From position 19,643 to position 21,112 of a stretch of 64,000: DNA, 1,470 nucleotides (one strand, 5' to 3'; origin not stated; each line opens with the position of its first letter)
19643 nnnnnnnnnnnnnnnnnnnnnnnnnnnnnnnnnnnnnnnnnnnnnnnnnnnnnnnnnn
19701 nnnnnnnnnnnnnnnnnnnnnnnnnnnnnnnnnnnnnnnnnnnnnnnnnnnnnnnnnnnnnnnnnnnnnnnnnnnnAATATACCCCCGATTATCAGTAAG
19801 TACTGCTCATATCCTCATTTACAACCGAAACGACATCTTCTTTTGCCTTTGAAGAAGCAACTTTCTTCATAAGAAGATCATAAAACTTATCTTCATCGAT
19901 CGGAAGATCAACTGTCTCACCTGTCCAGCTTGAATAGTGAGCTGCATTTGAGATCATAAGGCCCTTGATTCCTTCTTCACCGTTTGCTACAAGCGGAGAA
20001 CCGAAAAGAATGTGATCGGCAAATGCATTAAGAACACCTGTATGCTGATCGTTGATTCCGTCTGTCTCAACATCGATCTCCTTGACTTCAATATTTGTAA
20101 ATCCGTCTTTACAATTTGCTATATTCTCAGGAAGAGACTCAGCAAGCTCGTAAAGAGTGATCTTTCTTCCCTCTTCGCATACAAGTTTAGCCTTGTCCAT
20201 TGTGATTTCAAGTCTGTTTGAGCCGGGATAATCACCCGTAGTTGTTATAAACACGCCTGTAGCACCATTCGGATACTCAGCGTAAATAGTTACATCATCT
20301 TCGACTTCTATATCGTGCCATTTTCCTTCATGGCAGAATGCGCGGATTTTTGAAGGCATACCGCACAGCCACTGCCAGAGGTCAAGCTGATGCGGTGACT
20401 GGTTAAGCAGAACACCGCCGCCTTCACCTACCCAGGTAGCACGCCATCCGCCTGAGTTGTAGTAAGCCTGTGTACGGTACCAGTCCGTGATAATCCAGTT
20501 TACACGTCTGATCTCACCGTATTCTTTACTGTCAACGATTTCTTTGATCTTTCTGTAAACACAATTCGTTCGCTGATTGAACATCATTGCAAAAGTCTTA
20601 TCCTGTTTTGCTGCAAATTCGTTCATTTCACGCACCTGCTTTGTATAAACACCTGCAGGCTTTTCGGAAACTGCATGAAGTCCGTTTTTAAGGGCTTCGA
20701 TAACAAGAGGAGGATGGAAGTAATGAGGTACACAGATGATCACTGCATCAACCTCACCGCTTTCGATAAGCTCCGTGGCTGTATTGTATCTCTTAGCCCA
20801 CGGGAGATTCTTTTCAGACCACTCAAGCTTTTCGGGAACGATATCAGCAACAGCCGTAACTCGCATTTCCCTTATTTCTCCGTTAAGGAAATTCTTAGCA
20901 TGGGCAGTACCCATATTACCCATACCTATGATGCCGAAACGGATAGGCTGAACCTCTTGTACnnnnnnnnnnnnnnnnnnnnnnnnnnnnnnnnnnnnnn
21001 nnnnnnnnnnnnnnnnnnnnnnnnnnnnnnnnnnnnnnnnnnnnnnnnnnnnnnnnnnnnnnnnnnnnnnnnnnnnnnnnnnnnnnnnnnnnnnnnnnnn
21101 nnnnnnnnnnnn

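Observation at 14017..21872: Mannonate/KDG operon without uronate isomerase, headed by a TIM-barrel::Gfo/Idh/MocA fusion and a second Gfo/Idh/MocA enzyme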

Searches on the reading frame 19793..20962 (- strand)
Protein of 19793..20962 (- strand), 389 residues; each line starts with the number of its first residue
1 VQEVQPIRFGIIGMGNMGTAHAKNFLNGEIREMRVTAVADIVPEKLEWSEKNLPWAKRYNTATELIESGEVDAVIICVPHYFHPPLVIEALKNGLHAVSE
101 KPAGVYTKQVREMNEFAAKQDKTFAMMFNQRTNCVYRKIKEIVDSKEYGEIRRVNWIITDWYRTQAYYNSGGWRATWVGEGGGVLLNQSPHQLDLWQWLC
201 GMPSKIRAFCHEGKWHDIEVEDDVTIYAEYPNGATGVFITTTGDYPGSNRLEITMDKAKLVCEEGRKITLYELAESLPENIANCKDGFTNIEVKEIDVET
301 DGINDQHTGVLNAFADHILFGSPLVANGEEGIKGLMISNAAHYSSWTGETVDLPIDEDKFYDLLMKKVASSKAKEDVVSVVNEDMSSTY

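Call 19: search_solved_structures(query=window:19793-20962:-, max_evalue=1e-20, show_alignments=1)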
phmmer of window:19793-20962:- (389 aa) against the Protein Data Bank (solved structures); distinct sequences matched with E-value up to 1e-20: 6.
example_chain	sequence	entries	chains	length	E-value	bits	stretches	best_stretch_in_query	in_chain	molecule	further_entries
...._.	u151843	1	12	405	3.8e-105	355.3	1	5-369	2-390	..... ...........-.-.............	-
3q2i_A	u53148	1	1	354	8.2e-32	113.9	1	6-356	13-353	dehydrogenase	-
3q2k_A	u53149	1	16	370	3.3e-27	98.7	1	6-355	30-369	oxidoreductase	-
3cea_A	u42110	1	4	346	5.2e-24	88.2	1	5-203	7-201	Myo-inositol 2-dehydrogenase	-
4mkx_A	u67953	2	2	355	4.3e-22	81.9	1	6-202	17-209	Inositol dehydrogenase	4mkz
4n54_A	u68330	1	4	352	4.9e-22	81.7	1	6-202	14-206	Inositol dehydrogenase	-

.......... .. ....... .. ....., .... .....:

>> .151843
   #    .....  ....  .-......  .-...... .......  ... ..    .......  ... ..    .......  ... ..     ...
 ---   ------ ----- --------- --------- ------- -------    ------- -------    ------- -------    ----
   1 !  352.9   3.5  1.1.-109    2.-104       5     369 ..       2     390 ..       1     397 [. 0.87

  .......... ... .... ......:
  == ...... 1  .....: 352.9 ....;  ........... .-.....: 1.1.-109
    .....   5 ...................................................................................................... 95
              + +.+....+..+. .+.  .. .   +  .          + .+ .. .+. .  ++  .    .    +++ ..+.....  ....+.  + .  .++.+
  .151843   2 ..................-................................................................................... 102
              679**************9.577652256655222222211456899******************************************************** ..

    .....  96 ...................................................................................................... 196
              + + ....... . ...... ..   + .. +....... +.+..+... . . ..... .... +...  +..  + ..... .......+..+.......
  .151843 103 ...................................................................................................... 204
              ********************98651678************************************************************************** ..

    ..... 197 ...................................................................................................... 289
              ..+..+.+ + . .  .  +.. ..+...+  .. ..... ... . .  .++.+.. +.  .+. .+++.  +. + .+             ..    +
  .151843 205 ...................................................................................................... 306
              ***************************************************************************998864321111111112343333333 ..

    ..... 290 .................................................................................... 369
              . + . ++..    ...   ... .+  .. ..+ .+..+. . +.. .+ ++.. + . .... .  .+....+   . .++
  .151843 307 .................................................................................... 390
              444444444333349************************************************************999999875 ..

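Call 36: find_related_loci(query=A1, collection=genome_contigs, flank=10000)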
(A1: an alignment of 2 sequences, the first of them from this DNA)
Query A1 (388 aa) in genome_contigs; peptide patterns used: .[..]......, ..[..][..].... (x = any residue, [..] = any of these).
600 stretches matched a pattern (row limit reached: there are more); 587 encode a relative of the query (tblastn E <= 1e-3); the best 80 are kept; 80 distinct loci.
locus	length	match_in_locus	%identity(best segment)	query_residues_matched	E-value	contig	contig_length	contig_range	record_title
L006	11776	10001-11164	96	1-388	0e+0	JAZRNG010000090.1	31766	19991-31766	MAG: Acutalibacteraceae bacterium isolate T1900045411_YK20190101.MAGScoT_cleanbin_000042 SGB_7012_k141_1333395, whole ge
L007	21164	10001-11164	94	1-388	0e+0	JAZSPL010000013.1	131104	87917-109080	MAG: Acutalibacteraceae bacterium isolate T1900044546_TS20190012.MAGScoT_cleanbin_000012 SGB_142_k141_1567122, whole gen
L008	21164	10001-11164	93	1-388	0e+0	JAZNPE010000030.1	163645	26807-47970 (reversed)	MAG: Acutalibacteraceae bacterium isolate T1900044836_TS20190302.MAGScoT_cleanbin_000009 SGB_2920_k141_15852, whole geno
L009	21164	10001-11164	94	1-388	0e+0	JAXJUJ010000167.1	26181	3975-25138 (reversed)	MAG: Acutalibacteraceae bacterium isolate DOME_MAG_5005 5005_C0320_k141_103307, whole genome shotgun sequence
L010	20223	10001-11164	93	1-388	0e+0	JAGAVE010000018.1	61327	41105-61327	MAG: Clostridia bacterium isolate RGIG8803 Water_deer_Colon.Co__c83365, whole genome shotgun sequence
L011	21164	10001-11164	91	1-388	0e+0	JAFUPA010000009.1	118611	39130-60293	MAG: Clostridia bacterium isolate RGIG4695 Roe_deer_Rectum.Co__c306142, whole genome shotgun sequence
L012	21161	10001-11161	83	2-388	0e+0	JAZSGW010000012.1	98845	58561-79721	MAG: Acutalibacteraceae bacterium isolate T1900044577_TS20190043.MAGScoT_cleanbin_000014 SGB_512_k141_477353, whole geno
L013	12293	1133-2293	83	2-388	0e+0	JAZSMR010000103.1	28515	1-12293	MAG: Acutalibacteraceae bacterium isolate T1900044553_TS20190019.MAGScoT_cleanbin_000023 SGB_264_k141_1752955, whole gen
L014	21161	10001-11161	82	2-388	0e+0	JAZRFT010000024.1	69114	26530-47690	MAG: Acutalibacteraceae bacterium isolate T1900045494_YK20190188.MAGScoT_cleanbin_000031 SGB_7410_k141_1011514, whole ge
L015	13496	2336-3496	81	2-388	0e+0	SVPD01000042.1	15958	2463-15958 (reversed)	MAG: Oscillospiraceae bacterium isolate SIG582 NODE_64566_length_15958_cov_2.747710, whole genome shotgun sequence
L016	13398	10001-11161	81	2-388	0e+0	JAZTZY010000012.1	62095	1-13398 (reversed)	MAG: Acutalibacteraceae bacterium isolate T1900045323_YK20190012.MAGScoT_cleanbin_000009 SGB_6390_k141_1013734, whole ge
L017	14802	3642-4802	80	2-388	0e+0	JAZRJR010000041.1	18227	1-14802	MAG: Acutalibacteraceae bacterium isolate T1900045463_YK20190154.MAGScoT_cleanbin_000012 SGB_7201_k141_282523, whole gen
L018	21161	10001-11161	81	2-388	0e+0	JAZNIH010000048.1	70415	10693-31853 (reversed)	MAG: Acutalibacteraceae bacterium isolate T1900044687_TS20190153.MAGScoT_cleanbin_000020 SGB_1728_k141_1300690, whole ge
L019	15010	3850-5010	80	2-388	0e+0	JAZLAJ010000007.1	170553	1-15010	MAG: Acutalibacteraceae bacterium isolate T1900045078_TC20190072.MAGScoT_cleanbin_000004 SGB_4644_k141_1767795, whole ge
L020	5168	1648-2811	78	1-388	0e+0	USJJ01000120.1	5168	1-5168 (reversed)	uncultured Ruminococcus sp. isolate UMGS1778 genome assembly, contig: NODE_9169_length_5168_cov_2.256796, whole genome s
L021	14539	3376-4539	77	1-388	0e+0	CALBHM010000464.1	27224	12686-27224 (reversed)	MAG TPA_asm: uncultured Ruminococcus sp. isolate SRR1747025_bin.14_CONCOCT_v1.1_MAG genome assembly, contig: ERZ808247.4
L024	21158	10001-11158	67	2-388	2e-179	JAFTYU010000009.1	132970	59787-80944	MAG: Clostridia bacterium isolate RGIG4273 Roe_deer_Colon.Co__c264884, whole genome shotgun sequence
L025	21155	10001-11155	65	3-388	1e-177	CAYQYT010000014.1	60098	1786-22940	MAG TPA_asm: uncultured Eubacteriales bacterium isolate binchicken_co370_265 genome assembly, contig: NODE_687_length_60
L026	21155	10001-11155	66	3-388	1e-177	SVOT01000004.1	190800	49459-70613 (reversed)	MAG: Oscillospiraceae bacterium isolate SIG572 NODE_260_length_190800_cov_7.117956, whole genome shotgun sequence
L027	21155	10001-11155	66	3-388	8e-177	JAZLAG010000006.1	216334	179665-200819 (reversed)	MAG: Acutalibacteraceae bacterium isolate T1900045080_TC20190074.MAGScoT_cleanbin_000004 SGB_4651_k141_2600452, whole ge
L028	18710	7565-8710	66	6-388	2e-176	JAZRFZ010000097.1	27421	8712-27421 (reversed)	MAG: Acutalibacteraceae bacterium isolate T1900045494_YK20190188.MAGScoT_cleanbin_000012 SGB_7404_k141_1897946, whole ge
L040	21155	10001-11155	63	3-388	4e-173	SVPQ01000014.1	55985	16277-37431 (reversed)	MAG: Oscillospiraceae bacterium isolate SIG595 NODE_13410_length_55985_cov_3.620985, whole genome shotgun sequence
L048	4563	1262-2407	65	6-388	2e-176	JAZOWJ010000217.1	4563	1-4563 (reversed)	MAG: Acutalibacteraceae bacterium isolate T1900045523_YK20190217.MAGScoT_cleanbin_000018 SGB_7654_k141_2190445, whole ge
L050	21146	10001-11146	65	6-388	3e-171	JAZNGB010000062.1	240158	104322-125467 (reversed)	MAG: Acutalibacteraceae bacterium isolate T1900044709_TS20190175.MAGScoT_cleanbin_000006 SGB_1827_k141_1768851, whole ge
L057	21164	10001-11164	63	2-388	6e-169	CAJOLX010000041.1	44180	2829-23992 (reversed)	uncultured Clostridia bacterium isolate Reindeer_2_mag_142 genome assembly, contig: scaffold_3576, whole genome shotgun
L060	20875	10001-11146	64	6-388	2e-168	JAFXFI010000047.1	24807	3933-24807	MAG: Clostridia bacterium isolate RGIG6364 Sheep_Rectum-4__c347229, whole genome shotgun sequence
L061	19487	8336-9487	63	4-388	5e-168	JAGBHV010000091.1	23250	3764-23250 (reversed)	MAG: Clostridia bacterium isolate RGIG9132 Water_deer_Rectum.Co__c1484944, whole genome shotgun sequence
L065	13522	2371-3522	63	4-388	2e-167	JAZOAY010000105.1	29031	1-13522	MAG: Acutalibacteraceae bacterium isolate T1900044759_TS20190225.MAGScoT_cleanbin_000070 SGB_2344_k141_2851816, whole ge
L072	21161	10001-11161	65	2-388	2e-166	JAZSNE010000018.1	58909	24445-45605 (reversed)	MAG: Acutalibacteraceae bacterium isolate T1900044552_TS20190018.MAGScoT_cleanbin_000014 SGB_248_k141_1602529, whole gen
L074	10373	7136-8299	62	1-388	4e-166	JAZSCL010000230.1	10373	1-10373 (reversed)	MAG: Acutalibacteraceae bacterium isolate T1900044916_TS20190382.MAGScoT_cleanbin_000022 SGB_3335_k141_89167, whole geno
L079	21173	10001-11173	64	3-388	9e-162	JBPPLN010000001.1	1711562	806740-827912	Acutalibacteraceae bacterium SVS042 scaffold_1, whole genome shotgun sequence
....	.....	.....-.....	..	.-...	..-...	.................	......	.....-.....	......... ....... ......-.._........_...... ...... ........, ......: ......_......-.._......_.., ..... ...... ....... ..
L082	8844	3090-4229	61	1-380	3e-160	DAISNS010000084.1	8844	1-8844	MAG TPA_asm: Clostridiales bacterium isolate CTOTU40315 NODE_7212_length_8844_cov_7.144613, whole genome shotgun sequenc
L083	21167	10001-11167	61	3-388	4e-160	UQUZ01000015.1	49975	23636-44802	uncultured Ruminococcaceae bacterium isolate UMGS668 genome assembly, contig: NODE_633_length_49975_cov_4.872796, whole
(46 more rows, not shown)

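Call 43: search_protein_families(library=pfam, proteins=[L028:2384-4846:+, L040:7514-9979:+, L026:11155-12231:+, L026:5012-6298:+, L024:6456-7277:+, L027:1038-1802:+, L024:4207-5067:+, L015:4529-5545:+, L014:8138-9001:+, L014:6940-8037:-], max_evalue=0.00001)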
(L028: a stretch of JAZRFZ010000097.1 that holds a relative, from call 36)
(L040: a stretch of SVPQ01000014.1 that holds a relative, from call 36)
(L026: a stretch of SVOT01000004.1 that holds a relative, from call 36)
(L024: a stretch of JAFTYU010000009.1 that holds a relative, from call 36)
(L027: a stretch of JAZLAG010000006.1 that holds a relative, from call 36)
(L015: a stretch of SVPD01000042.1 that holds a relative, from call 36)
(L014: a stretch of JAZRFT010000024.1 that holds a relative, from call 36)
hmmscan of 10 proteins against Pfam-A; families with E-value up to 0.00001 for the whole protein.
L028:2384-4846:+ (820 aa): 0 families

L040:7514-9979:+ (821 aa): 3 families
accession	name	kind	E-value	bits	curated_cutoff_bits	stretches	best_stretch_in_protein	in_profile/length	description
PF01915.27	Glyco_hydro_3_C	-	1.2e-54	185.8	31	1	321-552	1-200/200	Glycosyl hydrolase family 3 C-terminal domain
PF00933.27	Glyco_hydro_3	-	1.2e-40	140.4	27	1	70-289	82-315/316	Glycosyl hydrolase family 3 N terminal domain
PF14310.12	Fn3-like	-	1.2e-25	89.8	25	1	589-659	1-71/71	Fibronectin type III-like domain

L026:11155-12231:+ (358 aa): 2 families
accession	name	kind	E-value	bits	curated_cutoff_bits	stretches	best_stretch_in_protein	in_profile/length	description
PF09479.16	Flg_new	-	8.1e-11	42.3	27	1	129-184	8-63/65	Listeria-Bacteroides repeat domain (List_Bact_rpt)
PF18998.6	Flg_new_2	-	7.4e-07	29.5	23.6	1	196-266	1-72/73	Divergent InlB B-repeat domain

L026:5012-6298:+ (428 aa): 2 families
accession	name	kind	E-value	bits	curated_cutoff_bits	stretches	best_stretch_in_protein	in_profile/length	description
PF00587.30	tRNA-synt_2b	-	4.8e-31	108.6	29.3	1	226-401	8-179/179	tRNA synthetase class II core domain (G, H, P, S and T)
PF02403.27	Seryl_tRNA_N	-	4.5e-26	91.7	28.2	1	1-111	1-107/108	Seryl-tRNA synthetase N-terminal domain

L024:6456-7277:+ (273 aa): 2 families
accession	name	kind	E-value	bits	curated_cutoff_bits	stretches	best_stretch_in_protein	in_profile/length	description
PF00588.24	SpoU_methylase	-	1.8e-43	148.5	29.7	1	126-265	2-142/142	SpoU rRNA Methylase family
PF08032.17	SpoU_sub_bind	-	3.1e-20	72.7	22.8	1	34-102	1-69/76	RNA 2'-O ribose methyltransferase substrate binding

L027:1038-1802:+ (254 aa): 7 families
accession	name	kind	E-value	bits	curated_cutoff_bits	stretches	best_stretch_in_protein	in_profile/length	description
PF13614.12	AAA_31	-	1.6e-67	227.3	27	1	2-177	1-176/177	AAA domain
PF01656.29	CbiA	-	3.4e-28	98.6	25.4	1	5-229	1-125/125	CobQ/CobB/MinD/ParA nucleotide binding domain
PF09140.17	MipZ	-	2.9e-14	53.4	20.7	1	4-171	2-152/262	ATPase MipZ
PF00142.24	Fer4_NifH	-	3.5e-12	46.8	25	1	9-251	6-246/271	4Fe-4S iron sulfur cluster binding proteins, NifH/frxC family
PF06564.18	CBP_BcsQ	-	2.3e-11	44.1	21.3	1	4-247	3-231/234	Cellulose biosynthesis protein BcsQ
PF10609.15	ParA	-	1.1e-09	38.5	27.1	1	2-136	3-129/246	NUBPL iron-transfer P-loop NTPase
PF02374.21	ArsA_ATPase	-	3.5e-07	30.2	24.3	1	8-129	6-135/305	Anion-transporting ATPase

L024:4207-5067:+ (286 aa): 2 families
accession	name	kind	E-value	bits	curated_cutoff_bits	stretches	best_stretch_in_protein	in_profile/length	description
PF17762.8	HTH_ParB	-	2.6e-36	124.3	22.6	1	124-224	1-101/102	ParB HTH domain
PF02195.25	ParB_N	-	3e-35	120.6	26.3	1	32-122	5-95/95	ParB N-terminal domain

L015:4529-5545:+ (338 aa): 1 family
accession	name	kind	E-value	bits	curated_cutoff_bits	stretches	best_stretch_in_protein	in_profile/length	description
PF04041.19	Glyco_hydro_130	-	3.4e-38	131.8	26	1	29-335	30-320/320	beta-1,4-mannooligosaccharide phosphorylase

L014:8138-9001:+ (287 aa): 4 families
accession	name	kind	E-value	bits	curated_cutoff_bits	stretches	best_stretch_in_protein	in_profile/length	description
PF12833.13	HTH_18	-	2.3e-22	79.5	33.6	1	197-276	1-79/80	Helix-turn-helix domain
PF00165.29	HTH_AraC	-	6.6e-18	64.8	26.6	2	242-273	9-39/42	Bacterial regulatory helix-turn-helix proteins, AraC family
PF02311.25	AraC_binding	-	2.6e-09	37.4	21.1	1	38-88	16-65/135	AraC-like ligand binding domain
PF07883.17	Cupin_2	-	8.9e-09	35.4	27.2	1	37-85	9-57/70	Cupin domain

L014:6940-8037:- (365 aa): 1 family
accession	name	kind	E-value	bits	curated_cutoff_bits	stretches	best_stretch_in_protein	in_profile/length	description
PF00149.33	Metallophos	-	8.6e-13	49.6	21.5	1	68-305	1-190/191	Calcineurin-like phosphoesterase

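Call 44: search_protein_families(library=pfam, proteins=[L065:3562-4479:+, L060:12117-13487:+, L065:7863-8786:+, L065:1559-2344:+, L061:14994-17228:+, L065:11230-11946:+, L048:2432-3445:+, L050:12206-13042:+, L072:6879-7619:+, L072:7675-8940:-], max_evalue=0.00001)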
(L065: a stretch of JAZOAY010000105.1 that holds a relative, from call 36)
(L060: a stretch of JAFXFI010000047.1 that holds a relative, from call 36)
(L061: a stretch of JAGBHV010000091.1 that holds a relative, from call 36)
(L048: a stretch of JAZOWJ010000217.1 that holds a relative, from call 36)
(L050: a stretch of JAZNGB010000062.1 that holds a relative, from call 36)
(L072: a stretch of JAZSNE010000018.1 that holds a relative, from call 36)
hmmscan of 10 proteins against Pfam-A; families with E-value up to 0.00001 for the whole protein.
L065:3562-4479:+ (305 aa): 1 family
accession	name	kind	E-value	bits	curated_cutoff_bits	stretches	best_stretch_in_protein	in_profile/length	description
PF00483.29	NTP_transferase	-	6e-08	33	21.2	1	6-226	3-188/245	Nucleotidyl transferase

L060:12117-13487:+ (456 aa): 1 family
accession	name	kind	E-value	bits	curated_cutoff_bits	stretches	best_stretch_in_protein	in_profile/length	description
PF02811.25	PHP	-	1.2e-06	29.4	26.4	1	120-185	1-66/164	PHP domain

L065:7863-8786:+ (307 aa): 2 families
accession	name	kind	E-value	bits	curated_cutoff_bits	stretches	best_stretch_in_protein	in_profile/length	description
PF18164.7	GNAT_C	-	1e-31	110.1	22.8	1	140-292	2-139/142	GNAT-like C-terminal domain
PF18082.7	NAT_N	-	6e-17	63.2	27.8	1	9-137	5-129/129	N-acyltransferase N-terminal domain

L065:1559-2344:+ (261 aa): 1 family
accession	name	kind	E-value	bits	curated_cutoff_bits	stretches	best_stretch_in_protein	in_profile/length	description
PF01261.30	AP_endonuc_2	-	2.9e-12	47.2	31.1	1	48-228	30-221/249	Xylose isomerase-like TIM barrel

L061:14994-17228:+ (744 aa): 2 families
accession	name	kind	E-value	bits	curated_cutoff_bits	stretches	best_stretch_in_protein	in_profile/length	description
PF02901.20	PFL-like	-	1.7e-207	691.5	24.3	1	15-602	3-647/647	Pyruvate formate lyase-like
PF01228.26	Gly_radical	-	1.9e-38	131.6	22.2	1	618-724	1-106/106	Glycine radical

L065:11230-11946:+ (238 aa): 2 families
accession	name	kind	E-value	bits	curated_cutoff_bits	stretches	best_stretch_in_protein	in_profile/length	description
PF04055.27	Radical_SAM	-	5.6e-24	85.6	29.5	1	22-177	1-163/166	Radical SAM superfamily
PF13353.11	Fer4_12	-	1.2e-21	77.8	22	1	14-134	1-123/137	4Fe-4S single cluster domain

L048:2432-3445:+ (337 aa): 5 families
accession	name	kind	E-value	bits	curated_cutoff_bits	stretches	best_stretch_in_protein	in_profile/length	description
PF06723.19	MreB_Mbl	-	4.2e-143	476.5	27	1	5-327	2-322/327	MreB/Mbl protein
PF00012.26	HSP70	-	8e-18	64.4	20.6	1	92-322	129-370/599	Hsp70 protein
PF14450.12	FtsA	-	8.4e-12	46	31.8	1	154-311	2-112/127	Cell division protein FtsA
PF00022.25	Actin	-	3e-09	36.4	27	0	46-196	47-190/410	Actin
PF11104.14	PilM_2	-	1.7e-07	31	27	0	278-312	275-307/340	Type IV pilus assembly protein PilM;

L050:12206-13042:+ (278 aa): 1 family
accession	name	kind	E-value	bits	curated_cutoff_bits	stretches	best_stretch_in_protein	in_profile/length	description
PF04085.20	MreC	-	9.4e-36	123.2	28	1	123-273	1-147/147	Rod shape-determining protein MreC, barrel core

L072:6879-7619:+ (246 aa): 2 families
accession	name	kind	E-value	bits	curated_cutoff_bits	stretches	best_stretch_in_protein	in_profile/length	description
PF01709.26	Transcrip_reg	-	9.5e-64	214.4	27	1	82-239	1-160/160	TACO1/YebC second and third domain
PF20772.2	TACO1_YebC_N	-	3.2e-32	111.3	36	1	5-76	1-73/73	TACO1/YebC protein N-terminal domain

L072:7675-8940:- (421 aa): 1 family
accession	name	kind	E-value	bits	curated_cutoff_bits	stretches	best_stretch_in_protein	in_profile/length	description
PF24708.1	Lip_C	-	1.4e-58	198.9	27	1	33-401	2-347/380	Lipase-like, C-terminal domain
